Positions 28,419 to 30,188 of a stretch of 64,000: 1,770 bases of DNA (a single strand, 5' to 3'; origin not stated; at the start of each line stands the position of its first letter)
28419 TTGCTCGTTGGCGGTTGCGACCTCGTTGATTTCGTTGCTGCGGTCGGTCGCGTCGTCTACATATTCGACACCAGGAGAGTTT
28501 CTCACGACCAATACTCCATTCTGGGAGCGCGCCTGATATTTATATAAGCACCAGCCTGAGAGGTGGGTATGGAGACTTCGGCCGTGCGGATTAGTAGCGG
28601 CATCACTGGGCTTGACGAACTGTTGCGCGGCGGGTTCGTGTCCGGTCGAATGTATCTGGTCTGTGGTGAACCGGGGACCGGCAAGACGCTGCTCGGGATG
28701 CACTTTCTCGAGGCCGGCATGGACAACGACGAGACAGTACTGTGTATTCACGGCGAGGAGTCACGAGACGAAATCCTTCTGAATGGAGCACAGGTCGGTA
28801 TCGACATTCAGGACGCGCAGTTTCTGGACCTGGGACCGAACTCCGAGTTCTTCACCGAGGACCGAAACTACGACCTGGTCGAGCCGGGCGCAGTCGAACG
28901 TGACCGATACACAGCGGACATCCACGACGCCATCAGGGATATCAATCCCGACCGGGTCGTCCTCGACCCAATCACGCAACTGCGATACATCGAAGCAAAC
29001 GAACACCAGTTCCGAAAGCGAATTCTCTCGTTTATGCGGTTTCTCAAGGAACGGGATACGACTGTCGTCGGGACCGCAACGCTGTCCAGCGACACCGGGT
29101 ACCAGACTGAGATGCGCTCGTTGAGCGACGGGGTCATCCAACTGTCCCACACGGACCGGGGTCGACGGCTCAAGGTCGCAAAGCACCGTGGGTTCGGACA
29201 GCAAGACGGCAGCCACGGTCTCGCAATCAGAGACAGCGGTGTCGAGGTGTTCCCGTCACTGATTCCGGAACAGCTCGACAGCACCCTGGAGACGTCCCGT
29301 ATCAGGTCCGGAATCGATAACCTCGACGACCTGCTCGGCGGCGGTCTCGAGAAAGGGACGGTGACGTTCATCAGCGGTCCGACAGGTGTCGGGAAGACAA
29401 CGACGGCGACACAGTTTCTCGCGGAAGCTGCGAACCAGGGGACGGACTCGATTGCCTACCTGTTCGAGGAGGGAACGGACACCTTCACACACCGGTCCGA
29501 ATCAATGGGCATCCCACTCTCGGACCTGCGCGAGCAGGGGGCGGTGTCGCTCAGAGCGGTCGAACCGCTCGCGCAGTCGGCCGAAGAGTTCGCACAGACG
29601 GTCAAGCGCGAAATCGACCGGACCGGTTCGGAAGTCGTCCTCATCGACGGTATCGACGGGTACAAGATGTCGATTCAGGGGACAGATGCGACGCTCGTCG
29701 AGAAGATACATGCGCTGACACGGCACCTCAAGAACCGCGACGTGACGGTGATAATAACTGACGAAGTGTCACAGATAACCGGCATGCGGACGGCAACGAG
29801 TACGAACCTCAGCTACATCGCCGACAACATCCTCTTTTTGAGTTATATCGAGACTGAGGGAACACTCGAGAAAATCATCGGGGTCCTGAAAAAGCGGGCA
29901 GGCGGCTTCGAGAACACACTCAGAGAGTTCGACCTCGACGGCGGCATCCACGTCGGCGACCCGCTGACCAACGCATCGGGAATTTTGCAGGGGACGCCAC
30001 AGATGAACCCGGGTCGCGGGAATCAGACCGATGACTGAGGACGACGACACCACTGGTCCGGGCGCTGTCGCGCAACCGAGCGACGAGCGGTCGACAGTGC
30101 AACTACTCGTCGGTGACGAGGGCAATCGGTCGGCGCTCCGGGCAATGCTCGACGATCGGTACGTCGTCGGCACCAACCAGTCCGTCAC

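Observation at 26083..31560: Divergent KaiC-centred gene cluster: two KaiC-family ATPases, an uncharacterised (Nmad3-like?) protein, a Zn-ribbon membrane protein and a pseudo-receiver/PAS histidine kinase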

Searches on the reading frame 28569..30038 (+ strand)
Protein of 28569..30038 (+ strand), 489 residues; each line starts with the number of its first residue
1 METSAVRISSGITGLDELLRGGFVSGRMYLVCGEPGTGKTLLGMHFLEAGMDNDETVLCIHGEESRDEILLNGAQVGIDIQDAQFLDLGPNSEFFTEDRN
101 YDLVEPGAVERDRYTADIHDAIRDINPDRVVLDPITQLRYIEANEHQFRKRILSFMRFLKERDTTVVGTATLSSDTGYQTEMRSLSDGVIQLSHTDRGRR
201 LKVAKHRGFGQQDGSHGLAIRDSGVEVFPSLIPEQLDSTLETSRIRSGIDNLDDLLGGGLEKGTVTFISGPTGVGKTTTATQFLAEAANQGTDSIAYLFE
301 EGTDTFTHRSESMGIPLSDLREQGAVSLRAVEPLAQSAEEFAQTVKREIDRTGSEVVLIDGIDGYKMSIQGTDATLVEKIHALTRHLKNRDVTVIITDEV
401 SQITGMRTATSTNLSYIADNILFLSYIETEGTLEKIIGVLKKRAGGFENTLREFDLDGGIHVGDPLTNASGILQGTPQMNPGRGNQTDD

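Call 3: search_protein_families(library=pfam, proteins=[window:28569-30038:+], max_evalue=0.01)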
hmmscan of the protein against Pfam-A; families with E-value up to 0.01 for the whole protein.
window:28569-30038:+ (489 aa): 35 families (the best 25 are shown)
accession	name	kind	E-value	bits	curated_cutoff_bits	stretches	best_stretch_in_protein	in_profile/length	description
PF06745.19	ATPase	-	1e-66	225.1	26.6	2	9-230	2-229/231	KaiC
PF13481.12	AAA_25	-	4.9e-17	62.6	27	2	238-377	9-166/195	AAA domain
PF13401.12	AAA_22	-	1.8e-12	48.1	27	1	264-402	6-95/130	AAA domain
PF03796.21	DnaB_C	-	2.9e-12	47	27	2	245-419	2-159/255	DnaB-like helicase C terminal domain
PF13191.12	AAA_16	-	3.6e-10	41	32.6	1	250-401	10-142/167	AAA ATPase domain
PF20720.3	nSTAND3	-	1.6e-09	38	27.2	1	260-295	14-49/155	Novel STAND NTPase 3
PF00154.27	RecA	-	7.6e-08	32.6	27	1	241-295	29-84/262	recA bacterial DNA recombination protein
PF01637.24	ATPase_2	-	1.4e-07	32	33.2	1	261-409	18-128/225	ATPase domain predominantly from Archaea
PF00004.35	AAA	-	3.8e-07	31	21.2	1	268-397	3-107/131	ATPase family associated with various cellular activities (AAA)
PF13479.12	AAA_24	-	1.2e-06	28.9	27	0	265-305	4-36/195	AAA domain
PF05625.17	PAXNEB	-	2.1e-06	27.5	28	0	3-32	14-43/366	PAXNEB protein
PF09848.15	SLFN-g3_helicase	-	3.9e-06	26.8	24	1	27-56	2-33/354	Schlafen group 3, DNA/RNA helicase domain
PF08423.17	Rad51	-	4e-06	26.7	22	0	243-282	6-45/244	Rad51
PF00005.33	ABC_tran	-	7.5e-06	27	25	0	260-292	8-41/137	ABC transporter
PF07728.20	AAA_5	-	1.5e-05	25.5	22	0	30-58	3-32/139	AAA domain (dynein-related subfamily)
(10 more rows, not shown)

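Call 4: search_protein_families(library=ncbifam, proteins=[window:28569-30038:+], max_evalue=0.01)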
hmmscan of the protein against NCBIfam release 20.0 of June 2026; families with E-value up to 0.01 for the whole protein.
window:28569-30038:+ (489 aa): 36 families (the best 25 are shown)
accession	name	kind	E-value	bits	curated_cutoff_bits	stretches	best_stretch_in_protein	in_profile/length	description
NF006799.0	PRK09302.1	equivalog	3.9e-81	273.2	408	1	7-479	12-488/515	circadian clock protein KaiC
TIGR02655.1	circ_KaiC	equivalog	1.1e-50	172.7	546.25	2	117-478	111-477/484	circadian clock protein KaiC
TIGR03880.1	KaiC_arch_3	hypoth_equivalog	9.5e-43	146.3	249.45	2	11-227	1-217/224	KaiC domain-containing protein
TIGR03881.1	KaiC_arch_4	hypoth_equivalog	7.5e-33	114.1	247.8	2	7-201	2-197/231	KaiC domain-containing protein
TIGR03877.1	thermo_KaiC_1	hypoth_equivalog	3.7e-26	92.1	307.25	2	7-229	3-234/238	KaiC domain-containing protein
NF052589.1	ArlH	equivalog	7.9e-24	84.6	215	2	249-442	6-200/229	archaellum protein ArlH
TIGR00416.1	sms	equivalog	4.8e-23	81.6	403.05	2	240-423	71-242/454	DNA repair protein RadA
NF004723.0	PRK06067.1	subfamily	3.6e-21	75.8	194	2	241-457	12-228/243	flagellar accessory protein FlaH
TIGR02237.1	recomb_radB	equivalog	1.1e-16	61.3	172.4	1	252-431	1-182/210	DNA repair and recombination protein RadB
NF006861.0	PRK09361.1-1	equivalog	2.8e-13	49.9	278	1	244-399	4-166/235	DNA repair and recombination protein RadB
TIGR03600.1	phage_DnaB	exception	5.4e-13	48.7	498.65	2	8-71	177-240/421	phage replicative helicase, DnaB family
NF006320.0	PRK08533.1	equivalog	8.1e-10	38.7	215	1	245-441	6-200/230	flagellar accessory protein FlaH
NF003301.0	PRK04301.1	equivalog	8.8e-10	38.2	259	1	241-283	79-121/316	DNA repair and recombination protein RadA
TIGR02012.1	tigrfam_recA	equivalog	1.4e-09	37.7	325.3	1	239-295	30-87/321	recombinase RecA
TIGR03878.1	thermo_KaiC_2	hypoth_equivalog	3.1e-09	36.5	232.2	1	258-420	31-198/259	KaiC domain-containing protein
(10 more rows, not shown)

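Call 6: search_protein_families(library=padloc, proteins=[window:28569-30038:+], max_evalue=0.01)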
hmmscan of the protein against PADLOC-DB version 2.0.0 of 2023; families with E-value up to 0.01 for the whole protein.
window:28569-30038:+ (489 aa): 9 families
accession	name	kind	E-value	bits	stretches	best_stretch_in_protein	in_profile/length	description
PDLC04140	mad8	-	5.9e-13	47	2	260-353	24-115/314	mads_8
PDLC02372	Nhi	-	8.8e-06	22.6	1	27-86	200-257/470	-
PDLC02350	AbiO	-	1.2e-05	22.3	1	26-83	192-248/468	AbiO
PDLC02195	IetA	-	0.0017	15.7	0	15-45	126-156/395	-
PDLC00303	PtuA1|PtuA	-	0.0022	15.1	0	365-429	173-236/386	AAA ATPase domain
PDLC02196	IetA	-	0.0025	15.3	0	16-43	112-139/374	-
PDLC05079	PDC-S73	-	0.0025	14.6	0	260-291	188-219/752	-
PDLC04135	mad3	-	0.0059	14.2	0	261-367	19-113/374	mads_3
PDLC01252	Cas3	-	0.0091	13.5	0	266-296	2-33/324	CAS-I; effector_G3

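Call 31: find_related_loci(query=window:28569-30038:+, collection=metagenome_contigs, flank=6000)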
Query window:28569-30038:+ (489 aa) in metagenome_contigs; peptide patterns used: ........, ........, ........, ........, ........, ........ (x = any residue, [..] = any of these).
64 stretches matched a pattern; 1 encode a relative of the query (tblastn E <= 1e-3); 1 distinct loci.
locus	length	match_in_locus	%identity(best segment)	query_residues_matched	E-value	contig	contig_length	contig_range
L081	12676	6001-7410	44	7-479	3e-125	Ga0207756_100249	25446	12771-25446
